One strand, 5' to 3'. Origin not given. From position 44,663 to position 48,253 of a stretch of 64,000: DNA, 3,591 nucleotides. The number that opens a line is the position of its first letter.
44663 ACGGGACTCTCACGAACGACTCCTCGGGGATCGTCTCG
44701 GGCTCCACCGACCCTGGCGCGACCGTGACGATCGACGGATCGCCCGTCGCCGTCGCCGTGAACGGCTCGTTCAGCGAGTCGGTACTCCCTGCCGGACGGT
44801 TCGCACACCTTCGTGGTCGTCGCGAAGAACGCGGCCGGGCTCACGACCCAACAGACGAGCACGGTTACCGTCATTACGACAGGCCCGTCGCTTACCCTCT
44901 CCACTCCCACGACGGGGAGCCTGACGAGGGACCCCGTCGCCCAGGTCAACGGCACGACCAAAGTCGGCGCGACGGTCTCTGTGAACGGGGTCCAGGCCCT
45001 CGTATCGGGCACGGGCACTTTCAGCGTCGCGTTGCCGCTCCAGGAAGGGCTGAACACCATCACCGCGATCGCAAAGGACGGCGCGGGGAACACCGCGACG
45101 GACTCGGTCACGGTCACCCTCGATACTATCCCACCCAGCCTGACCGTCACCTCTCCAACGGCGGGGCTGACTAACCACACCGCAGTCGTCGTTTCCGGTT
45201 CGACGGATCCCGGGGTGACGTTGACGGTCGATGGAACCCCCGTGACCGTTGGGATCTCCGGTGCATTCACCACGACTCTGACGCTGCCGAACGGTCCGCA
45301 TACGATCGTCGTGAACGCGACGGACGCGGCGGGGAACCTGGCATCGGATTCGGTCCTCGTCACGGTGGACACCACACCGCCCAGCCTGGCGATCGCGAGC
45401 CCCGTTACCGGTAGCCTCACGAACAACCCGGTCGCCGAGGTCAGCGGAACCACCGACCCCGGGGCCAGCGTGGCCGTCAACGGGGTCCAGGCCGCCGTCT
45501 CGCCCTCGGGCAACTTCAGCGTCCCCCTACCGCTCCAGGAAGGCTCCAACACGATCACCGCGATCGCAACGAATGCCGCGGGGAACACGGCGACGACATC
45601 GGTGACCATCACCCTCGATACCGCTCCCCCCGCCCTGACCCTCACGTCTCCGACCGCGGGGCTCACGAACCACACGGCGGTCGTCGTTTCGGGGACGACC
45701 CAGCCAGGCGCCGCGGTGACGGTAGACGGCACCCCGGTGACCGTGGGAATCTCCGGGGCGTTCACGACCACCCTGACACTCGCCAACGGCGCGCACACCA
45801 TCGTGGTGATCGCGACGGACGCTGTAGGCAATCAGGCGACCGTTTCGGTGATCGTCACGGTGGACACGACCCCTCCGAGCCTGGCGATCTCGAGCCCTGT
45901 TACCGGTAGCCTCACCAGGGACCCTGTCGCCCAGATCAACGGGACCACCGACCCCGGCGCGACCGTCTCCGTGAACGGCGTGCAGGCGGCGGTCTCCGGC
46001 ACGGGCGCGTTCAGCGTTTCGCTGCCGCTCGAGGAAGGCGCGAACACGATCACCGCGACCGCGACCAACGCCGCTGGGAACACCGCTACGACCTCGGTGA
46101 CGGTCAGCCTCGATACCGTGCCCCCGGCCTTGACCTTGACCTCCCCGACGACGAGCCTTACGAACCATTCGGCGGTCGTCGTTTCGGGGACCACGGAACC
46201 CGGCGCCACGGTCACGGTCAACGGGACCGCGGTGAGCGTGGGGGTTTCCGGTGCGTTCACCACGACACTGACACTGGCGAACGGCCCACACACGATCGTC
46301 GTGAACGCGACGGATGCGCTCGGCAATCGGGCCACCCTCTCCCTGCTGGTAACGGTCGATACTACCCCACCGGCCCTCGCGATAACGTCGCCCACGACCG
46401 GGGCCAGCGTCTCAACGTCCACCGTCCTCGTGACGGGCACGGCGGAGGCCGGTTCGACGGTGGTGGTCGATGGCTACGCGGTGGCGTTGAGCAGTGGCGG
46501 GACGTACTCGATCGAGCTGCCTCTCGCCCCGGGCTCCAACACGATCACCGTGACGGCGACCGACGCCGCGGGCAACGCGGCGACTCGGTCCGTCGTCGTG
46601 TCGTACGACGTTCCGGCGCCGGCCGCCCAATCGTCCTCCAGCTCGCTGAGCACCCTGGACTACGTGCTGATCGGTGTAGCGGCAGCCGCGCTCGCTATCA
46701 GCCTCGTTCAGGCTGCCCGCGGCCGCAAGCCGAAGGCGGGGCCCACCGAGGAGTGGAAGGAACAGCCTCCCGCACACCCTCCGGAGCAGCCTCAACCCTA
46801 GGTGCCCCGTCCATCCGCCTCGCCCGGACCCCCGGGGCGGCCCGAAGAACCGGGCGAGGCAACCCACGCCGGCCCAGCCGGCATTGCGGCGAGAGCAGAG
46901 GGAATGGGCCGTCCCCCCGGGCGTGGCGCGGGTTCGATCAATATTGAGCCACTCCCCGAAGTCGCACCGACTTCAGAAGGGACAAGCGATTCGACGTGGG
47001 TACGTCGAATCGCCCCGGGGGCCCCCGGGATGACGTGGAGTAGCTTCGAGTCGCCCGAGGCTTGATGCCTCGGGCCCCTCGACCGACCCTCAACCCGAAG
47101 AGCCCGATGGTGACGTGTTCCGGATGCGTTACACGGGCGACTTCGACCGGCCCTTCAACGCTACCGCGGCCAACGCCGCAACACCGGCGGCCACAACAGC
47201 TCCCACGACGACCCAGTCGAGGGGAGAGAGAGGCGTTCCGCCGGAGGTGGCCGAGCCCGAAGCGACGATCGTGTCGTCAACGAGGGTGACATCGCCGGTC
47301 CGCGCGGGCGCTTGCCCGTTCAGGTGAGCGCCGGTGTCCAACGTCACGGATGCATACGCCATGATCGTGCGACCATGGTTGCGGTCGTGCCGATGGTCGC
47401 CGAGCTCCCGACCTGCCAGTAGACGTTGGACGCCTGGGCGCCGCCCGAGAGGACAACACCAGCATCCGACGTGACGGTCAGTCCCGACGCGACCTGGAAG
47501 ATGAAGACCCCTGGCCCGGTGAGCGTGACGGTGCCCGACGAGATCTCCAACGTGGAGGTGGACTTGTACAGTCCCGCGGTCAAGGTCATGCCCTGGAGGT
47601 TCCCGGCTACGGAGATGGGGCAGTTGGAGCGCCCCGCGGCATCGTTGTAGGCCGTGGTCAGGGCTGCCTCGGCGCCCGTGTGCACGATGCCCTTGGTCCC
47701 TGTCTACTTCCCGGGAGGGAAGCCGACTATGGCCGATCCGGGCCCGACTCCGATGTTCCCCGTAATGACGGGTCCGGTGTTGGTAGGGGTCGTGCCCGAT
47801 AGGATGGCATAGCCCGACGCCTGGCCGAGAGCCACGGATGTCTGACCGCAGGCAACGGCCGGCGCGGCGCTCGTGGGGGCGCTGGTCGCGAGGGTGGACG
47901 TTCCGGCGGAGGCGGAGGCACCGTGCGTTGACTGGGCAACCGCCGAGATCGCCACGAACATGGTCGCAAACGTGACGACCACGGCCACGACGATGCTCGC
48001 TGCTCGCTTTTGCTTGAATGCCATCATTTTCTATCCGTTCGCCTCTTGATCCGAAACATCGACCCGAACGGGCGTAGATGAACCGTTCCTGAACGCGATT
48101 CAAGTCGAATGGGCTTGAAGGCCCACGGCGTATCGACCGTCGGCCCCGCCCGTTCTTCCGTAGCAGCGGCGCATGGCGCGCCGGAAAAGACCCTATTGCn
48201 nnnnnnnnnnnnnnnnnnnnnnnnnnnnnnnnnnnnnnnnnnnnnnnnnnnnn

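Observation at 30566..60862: A ~30-kb island dominated by anchored extracellular proteins and two acid-protease families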

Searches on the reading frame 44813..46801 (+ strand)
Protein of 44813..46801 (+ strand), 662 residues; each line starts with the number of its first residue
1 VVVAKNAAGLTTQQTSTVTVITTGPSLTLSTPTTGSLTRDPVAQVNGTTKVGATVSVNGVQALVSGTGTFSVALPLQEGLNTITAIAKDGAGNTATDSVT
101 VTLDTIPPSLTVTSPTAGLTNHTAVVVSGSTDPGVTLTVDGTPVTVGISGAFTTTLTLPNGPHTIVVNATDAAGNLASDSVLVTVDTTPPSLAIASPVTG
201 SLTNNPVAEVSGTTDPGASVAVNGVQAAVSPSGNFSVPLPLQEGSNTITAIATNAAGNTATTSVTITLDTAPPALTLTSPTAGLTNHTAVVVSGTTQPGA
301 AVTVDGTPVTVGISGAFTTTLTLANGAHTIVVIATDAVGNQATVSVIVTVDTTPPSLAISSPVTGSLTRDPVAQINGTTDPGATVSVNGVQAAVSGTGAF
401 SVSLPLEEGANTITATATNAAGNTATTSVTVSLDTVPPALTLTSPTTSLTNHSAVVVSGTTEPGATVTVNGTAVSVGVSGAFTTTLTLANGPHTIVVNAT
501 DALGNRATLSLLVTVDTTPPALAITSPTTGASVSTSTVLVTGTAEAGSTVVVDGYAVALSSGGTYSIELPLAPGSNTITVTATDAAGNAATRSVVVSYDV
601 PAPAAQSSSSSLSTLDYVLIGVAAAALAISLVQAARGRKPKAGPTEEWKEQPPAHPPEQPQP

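Call 4: search_protein_families(library=pfam, proteins=[window:44813-46801:+], max_evalue=0.01)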
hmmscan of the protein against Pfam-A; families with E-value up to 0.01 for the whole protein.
window:44813-46801:+ (662 aa): 12 families
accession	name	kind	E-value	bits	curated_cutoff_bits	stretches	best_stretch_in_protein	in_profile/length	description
PF09136.16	Glucodextran_B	-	2.3e-98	322.7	27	7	190-269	1-82/83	Glucodextranase, domain B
PF19077.6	Big_13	-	3.6e-38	130.6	27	7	447-517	21-102/102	Bacterial Ig-like domain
PF17936.7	Big_6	-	2e-35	121.3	27.6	6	530-597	7-81/83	Bacterial Ig domain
PF13750.12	Big_3_3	-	2e-18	67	27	3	487-598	11-146/157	Bacterial Ig-like domain (group 3)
PF12733.13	Cadherin-like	-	8e-17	61.9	24.2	3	195-262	23-81/89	Cadherin-like beta sandwich domain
PF02494.22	HYR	-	6.9e-11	42.8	21.7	0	185-267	1-80/81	HYR domain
PF09829.14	DUF2057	-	3e-10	41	24.2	0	136-186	10-68/192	Uncharacterized protein conserved in bacteria (DUF2057)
PF06832.18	BiPBP_C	-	2.2e-09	37.5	26.8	0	517-591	7-87/90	Penicillin-Binding Protein C-terminus Family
PF14347.11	DUF4399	-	1.2e-07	32.4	28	0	149-178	49-78/91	Domain of unknown function (DUF4399)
PF22820.2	TcaA_3rd_4th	-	6.2e-07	29.7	27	0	213-267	8-63/73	TcaA protein 3rd/4th domain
PF20164.4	GspA_SrpA_N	-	4.2e-05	24.4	27.4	0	297-351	53-112/117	GspA/SrpA SigLec-like domain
PF23722.1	Beta-sand_DEX1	-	0.0013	19.8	27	0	561-598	59-98/99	DEX1 beta-sandwich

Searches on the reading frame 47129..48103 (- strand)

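Call 5: search_protein_families(library=pfam, proteins=[window:47129-48103:-], max_evalue=0.01)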
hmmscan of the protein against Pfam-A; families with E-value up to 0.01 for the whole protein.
window:47129-48103:- (324 aa): 1 family
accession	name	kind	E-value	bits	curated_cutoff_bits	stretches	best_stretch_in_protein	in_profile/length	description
PF11999.13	Ice_binding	-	0.00013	22.1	28.7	1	246-279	174-207/208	Ice-binding-like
